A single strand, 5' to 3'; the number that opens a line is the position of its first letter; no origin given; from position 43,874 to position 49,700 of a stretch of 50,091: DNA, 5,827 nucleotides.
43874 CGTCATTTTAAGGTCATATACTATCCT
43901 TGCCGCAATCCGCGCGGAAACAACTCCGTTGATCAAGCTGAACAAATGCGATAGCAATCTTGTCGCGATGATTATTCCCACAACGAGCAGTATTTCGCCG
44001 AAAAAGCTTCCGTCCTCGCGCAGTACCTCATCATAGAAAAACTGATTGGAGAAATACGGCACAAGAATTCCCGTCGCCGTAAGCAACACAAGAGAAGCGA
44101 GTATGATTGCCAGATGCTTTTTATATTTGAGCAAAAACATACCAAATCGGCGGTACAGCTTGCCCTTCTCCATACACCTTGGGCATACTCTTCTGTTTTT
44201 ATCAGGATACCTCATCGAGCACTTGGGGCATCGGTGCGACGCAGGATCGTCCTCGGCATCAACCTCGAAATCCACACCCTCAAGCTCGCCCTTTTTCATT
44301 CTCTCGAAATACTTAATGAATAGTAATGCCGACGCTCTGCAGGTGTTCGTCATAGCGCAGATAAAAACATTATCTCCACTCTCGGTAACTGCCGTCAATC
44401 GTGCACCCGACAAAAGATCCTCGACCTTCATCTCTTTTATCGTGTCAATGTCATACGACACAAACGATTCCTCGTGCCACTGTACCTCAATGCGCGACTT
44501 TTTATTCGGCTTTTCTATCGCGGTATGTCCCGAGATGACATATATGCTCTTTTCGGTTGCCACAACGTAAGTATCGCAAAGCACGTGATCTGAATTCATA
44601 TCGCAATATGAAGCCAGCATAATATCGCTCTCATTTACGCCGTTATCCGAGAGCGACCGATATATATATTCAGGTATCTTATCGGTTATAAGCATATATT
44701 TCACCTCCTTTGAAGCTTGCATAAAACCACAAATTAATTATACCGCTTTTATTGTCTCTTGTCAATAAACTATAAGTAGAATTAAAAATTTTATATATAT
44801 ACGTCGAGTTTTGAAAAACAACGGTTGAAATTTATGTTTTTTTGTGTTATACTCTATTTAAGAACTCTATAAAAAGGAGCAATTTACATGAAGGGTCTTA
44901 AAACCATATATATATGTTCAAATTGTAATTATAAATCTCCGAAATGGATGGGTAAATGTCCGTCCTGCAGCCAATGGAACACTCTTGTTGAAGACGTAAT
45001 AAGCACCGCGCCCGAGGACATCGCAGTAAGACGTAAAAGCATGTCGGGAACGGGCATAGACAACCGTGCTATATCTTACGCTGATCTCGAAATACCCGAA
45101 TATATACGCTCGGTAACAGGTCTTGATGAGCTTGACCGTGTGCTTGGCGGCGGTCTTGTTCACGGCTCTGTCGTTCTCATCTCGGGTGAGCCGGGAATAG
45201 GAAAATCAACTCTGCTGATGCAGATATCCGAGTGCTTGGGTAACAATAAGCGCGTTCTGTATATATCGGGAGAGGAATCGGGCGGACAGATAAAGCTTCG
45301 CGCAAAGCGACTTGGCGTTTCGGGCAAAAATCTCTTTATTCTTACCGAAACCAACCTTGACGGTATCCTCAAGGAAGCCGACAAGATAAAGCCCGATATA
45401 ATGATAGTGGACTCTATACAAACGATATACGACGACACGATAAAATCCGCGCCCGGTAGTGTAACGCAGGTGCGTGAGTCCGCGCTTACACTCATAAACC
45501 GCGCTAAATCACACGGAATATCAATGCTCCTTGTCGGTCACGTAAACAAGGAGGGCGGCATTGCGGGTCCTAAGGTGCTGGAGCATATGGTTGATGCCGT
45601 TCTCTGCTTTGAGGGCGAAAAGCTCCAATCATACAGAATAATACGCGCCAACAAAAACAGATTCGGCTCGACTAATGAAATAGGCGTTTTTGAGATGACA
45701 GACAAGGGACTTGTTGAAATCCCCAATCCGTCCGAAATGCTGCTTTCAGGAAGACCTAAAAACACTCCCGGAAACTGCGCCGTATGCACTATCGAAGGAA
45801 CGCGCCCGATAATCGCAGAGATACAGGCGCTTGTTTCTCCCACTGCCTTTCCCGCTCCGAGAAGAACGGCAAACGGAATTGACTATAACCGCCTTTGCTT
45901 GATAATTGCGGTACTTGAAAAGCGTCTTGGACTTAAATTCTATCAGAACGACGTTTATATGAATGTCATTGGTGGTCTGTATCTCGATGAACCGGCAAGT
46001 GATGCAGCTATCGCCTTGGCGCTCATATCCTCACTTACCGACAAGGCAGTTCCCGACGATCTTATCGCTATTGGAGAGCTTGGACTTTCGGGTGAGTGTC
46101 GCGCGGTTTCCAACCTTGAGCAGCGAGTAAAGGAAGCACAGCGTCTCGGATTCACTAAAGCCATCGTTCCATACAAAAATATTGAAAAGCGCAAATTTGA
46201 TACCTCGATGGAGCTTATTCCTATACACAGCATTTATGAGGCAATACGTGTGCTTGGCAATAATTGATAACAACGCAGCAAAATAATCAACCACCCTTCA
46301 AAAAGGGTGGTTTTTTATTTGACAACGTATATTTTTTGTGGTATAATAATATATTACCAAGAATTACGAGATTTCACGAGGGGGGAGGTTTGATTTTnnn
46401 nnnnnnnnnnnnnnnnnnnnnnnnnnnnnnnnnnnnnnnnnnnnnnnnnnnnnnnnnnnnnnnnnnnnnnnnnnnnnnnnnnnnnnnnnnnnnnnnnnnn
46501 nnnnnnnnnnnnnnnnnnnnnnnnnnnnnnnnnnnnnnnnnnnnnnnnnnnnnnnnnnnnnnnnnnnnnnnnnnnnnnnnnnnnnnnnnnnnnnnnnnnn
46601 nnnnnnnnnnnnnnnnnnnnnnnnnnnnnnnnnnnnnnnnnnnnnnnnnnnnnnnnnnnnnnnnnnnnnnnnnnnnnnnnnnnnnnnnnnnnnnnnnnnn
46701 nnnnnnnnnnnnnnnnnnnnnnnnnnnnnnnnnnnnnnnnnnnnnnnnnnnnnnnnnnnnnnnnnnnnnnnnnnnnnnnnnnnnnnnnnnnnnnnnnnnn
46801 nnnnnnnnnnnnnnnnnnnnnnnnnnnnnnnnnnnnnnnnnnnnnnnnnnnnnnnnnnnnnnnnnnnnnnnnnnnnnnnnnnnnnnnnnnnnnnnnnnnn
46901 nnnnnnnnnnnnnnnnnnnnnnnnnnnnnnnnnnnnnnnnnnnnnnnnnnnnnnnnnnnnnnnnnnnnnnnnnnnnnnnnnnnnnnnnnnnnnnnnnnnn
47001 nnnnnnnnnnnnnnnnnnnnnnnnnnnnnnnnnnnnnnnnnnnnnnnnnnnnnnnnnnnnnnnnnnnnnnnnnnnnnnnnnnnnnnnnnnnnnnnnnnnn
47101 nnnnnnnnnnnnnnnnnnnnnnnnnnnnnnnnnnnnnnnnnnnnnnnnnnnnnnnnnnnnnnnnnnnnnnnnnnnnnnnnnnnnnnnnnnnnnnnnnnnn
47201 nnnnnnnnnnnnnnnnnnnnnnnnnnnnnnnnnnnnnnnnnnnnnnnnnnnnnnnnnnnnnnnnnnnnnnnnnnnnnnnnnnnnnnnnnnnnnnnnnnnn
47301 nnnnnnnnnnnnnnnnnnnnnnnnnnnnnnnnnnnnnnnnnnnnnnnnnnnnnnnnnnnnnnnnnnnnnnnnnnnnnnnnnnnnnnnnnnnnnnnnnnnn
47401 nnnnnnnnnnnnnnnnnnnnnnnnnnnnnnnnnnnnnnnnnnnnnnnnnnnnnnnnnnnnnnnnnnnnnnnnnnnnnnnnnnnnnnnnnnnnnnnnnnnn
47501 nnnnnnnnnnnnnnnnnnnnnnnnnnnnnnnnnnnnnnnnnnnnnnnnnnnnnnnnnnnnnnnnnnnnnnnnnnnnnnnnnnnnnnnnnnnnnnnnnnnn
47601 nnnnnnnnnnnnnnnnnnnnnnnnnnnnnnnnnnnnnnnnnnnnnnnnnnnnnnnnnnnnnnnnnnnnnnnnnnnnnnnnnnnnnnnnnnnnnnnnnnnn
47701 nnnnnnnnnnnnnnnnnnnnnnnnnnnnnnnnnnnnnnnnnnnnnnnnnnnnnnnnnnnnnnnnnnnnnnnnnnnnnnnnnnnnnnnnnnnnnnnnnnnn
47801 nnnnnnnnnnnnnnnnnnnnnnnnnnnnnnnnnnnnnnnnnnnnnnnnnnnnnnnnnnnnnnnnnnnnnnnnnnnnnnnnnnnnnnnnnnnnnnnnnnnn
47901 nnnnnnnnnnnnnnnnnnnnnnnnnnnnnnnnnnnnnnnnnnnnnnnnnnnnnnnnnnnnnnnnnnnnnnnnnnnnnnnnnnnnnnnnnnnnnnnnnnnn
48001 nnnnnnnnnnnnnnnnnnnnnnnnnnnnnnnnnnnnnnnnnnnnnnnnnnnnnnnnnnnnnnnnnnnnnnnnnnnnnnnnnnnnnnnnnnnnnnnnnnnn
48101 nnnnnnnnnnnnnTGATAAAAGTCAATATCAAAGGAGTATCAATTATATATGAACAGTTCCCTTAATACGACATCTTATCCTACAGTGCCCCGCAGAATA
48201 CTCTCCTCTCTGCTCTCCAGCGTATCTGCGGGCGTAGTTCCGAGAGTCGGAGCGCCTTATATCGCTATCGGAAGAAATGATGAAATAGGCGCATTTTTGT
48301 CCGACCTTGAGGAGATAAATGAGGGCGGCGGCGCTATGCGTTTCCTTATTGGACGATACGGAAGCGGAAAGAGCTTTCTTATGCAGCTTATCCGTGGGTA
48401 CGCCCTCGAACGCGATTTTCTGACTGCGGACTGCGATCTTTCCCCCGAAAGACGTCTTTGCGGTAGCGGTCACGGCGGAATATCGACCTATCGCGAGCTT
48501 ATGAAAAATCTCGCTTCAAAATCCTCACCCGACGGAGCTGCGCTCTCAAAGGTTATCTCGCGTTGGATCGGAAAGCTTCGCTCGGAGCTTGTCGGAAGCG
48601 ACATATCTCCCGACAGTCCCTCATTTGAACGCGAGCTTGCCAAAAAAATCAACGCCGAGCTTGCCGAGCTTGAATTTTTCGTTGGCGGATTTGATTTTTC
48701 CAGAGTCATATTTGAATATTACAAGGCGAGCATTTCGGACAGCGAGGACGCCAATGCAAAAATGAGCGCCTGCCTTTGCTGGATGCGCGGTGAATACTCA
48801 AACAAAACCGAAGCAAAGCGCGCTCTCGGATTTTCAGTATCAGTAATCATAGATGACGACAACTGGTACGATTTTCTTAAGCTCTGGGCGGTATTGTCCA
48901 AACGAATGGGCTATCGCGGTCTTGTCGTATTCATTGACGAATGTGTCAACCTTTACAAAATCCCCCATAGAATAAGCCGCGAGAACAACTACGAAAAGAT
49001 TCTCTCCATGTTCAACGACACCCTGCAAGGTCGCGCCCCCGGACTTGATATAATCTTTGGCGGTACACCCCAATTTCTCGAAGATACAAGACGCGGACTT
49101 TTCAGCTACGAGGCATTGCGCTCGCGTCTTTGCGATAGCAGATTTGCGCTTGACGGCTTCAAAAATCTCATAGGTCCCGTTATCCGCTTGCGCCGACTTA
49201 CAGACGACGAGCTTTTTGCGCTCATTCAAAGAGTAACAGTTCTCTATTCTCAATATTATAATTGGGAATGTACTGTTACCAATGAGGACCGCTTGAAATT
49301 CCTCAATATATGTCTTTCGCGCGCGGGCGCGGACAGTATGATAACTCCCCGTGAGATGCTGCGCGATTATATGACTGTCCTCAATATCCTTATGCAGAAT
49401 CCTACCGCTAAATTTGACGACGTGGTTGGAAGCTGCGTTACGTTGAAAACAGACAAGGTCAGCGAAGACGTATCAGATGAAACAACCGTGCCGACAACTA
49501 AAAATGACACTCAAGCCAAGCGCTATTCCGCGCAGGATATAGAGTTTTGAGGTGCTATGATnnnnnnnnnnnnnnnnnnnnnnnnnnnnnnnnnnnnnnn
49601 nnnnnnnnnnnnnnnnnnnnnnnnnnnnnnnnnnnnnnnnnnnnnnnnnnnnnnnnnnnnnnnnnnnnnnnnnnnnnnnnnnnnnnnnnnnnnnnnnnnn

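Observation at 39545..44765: ABC-DUF1854-ABC operon: both half-transporters carry an N-terminal soluble domain ending in a zinc ribbon immediately before TM1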

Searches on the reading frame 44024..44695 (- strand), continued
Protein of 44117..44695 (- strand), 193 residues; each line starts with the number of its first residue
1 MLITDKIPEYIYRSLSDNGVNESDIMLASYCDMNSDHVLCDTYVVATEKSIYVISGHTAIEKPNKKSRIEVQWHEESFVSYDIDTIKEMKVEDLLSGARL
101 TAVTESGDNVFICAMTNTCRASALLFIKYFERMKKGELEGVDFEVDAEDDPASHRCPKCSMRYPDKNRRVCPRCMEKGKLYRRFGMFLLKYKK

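Call 72: find_encoding_contigs(protein=P0230, flank=4000, max_places=1)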
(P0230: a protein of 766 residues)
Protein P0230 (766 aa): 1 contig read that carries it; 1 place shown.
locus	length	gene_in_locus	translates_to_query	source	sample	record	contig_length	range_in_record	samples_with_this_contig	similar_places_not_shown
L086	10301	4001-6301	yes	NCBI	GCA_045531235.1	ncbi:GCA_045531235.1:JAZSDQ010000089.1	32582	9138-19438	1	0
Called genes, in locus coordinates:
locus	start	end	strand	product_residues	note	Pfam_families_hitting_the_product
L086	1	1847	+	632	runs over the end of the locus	PF00664:ABC_membrane, PF06472:ABC_membrane_2, PF00005:ABC_tran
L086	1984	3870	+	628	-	PF00149:Metallophos, PF02872:5_nucleotid_C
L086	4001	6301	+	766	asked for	PF00664:ABC_membrane, PF00005:ABC_tran, PF02463:SMC_N (weak)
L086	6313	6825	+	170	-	PF08909:DUF1854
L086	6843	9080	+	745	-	PF00664:ABC_membrane, PF00005:ABC_tran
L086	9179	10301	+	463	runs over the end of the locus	PF28494:GlyRS_ins_1 (weak), PF00587:tRNA-synt_2b, PF03129:HGTP_anticodon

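Call 73: find_encoding_contigs(protein=P0249, flank=4000, max_places=1)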
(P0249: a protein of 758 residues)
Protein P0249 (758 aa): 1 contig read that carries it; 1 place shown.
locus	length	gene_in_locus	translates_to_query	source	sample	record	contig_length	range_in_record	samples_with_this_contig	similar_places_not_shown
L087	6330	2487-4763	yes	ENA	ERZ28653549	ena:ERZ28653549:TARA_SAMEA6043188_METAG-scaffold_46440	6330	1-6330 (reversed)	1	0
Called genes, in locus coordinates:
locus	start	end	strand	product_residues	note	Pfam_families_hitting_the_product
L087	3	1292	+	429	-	?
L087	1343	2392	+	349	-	PF14399:BtrH_N (weak)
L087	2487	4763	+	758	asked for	PF00664:ABC_membrane, PF00005:ABC_tran, PF02463:SMC_N (faint)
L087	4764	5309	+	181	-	PF08909:DUF1854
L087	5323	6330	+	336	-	?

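Call 74: find_encoding_contigs(protein=P0217, flank=4000, max_places=1)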
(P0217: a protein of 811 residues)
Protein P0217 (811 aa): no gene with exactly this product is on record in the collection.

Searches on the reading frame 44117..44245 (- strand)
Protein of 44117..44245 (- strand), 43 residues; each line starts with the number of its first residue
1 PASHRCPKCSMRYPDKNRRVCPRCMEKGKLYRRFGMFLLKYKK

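Call 61: search_protein_families(library=ncbifam, proteins=[window:44117-44245:-], max_evalue=10)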
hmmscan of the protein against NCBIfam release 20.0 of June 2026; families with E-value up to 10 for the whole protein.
seq(43 aa): 7 families
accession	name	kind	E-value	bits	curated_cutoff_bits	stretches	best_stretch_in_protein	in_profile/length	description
TIGR03826.1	YvyF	hypoth_equivalog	0.0025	17.8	124.15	1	5-38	5-39/137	TIGR03826 family flagellar region protein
TIGR00155.1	pqiA_fam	subfamily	0.0028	16.8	260.35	1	5-34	217-246/403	PqiA/YebS family transporter subunit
NF058604.1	RtpA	equivalog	0.035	14.2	65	1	5-41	11-46/50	anti-TRAP protein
TIGR00686.1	phnA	hypoth_equivalog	0.11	12.7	80.2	1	5-26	4-27/109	zinc ribbon domain-containing protein YjdM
NF040506.1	PG0870_Nterm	domain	0.91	9.7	50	1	15-31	8-24/56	PG0870-related protein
NF004633.0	PRK05978.1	subfamily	3.8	6.8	187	1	20-34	36-49/149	hypothetical protein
TIGR02642.1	phage_xxxx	hypoth_equivalog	6.1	6.4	101.4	1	3-31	181-210/267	TIGR02642 family protein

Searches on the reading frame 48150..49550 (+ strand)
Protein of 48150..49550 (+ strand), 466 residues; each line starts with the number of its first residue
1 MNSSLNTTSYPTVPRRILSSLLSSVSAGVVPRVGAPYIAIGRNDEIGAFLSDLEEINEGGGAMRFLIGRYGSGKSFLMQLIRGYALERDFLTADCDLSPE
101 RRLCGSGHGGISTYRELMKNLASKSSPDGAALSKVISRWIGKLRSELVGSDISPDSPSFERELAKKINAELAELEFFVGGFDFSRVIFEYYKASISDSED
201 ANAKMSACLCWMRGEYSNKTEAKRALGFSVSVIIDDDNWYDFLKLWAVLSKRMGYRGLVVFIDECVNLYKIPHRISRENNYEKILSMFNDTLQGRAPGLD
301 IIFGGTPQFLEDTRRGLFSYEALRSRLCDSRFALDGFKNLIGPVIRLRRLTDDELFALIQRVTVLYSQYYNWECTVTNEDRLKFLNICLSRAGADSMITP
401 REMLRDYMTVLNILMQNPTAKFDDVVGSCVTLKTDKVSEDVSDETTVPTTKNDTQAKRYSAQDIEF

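Call 49: search_protein_families(library=pfam, proteins=[window:48150-49550:+], max_evalue=0.00001)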
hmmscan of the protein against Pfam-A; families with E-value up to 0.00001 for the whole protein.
window:48150-49550:+ (466 aa): 2 families
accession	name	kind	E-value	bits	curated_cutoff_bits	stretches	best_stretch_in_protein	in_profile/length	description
PF10923.14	BrxC_BrxD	-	5.3e-148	493.8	22.2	1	13-427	1-411/414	BREX system ATP-binding protein BrxC/D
PF13191.12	AAA_16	-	6.2e-06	27.2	32.6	0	40-151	3-104/167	AAA ATPase domain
